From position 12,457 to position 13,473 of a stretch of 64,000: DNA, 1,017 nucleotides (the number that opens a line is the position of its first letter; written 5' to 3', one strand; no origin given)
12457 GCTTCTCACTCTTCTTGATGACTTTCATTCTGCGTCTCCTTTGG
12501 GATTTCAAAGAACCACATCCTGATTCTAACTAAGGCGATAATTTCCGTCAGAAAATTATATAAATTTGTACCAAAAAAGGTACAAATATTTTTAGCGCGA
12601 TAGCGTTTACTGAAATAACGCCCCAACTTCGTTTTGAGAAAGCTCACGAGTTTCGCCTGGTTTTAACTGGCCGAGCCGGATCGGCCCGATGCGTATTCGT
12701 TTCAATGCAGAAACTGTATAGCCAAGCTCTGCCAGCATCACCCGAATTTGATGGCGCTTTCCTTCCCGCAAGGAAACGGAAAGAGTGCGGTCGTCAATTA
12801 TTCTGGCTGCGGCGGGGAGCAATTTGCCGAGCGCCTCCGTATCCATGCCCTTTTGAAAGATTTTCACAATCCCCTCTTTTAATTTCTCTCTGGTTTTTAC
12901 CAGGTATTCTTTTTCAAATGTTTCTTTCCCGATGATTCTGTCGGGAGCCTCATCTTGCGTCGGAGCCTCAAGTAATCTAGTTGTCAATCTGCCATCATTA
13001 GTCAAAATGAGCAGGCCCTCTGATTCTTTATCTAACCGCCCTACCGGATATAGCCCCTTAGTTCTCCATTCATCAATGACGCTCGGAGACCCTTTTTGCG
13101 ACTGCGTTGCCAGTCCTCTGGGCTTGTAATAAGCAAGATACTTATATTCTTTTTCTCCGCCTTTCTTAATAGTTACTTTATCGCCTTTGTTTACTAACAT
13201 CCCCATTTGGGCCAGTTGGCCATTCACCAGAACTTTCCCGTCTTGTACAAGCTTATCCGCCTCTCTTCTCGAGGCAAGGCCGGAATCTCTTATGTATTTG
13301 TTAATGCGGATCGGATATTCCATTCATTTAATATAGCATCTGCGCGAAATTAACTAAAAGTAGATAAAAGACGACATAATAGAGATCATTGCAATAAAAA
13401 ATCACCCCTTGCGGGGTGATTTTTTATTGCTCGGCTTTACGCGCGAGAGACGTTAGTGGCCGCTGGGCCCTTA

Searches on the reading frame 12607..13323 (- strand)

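Call 18: search_protein_families(library=pfam, proteins=[window:12607-13323:-], max_evalue=0.001)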
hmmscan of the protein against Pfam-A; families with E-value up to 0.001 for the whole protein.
window:12607-13323:- (238 aa): 2 families
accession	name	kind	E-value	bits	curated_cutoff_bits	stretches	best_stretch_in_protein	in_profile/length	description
PF00849.27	PseudoU_synth_2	-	7.2e-16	59.2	26.8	1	61-198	1-151/152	RNA pseudouridylate synthase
PF01479.30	S4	-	2.7e-10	40.2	22.8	1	6-50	2-48/48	S4 domain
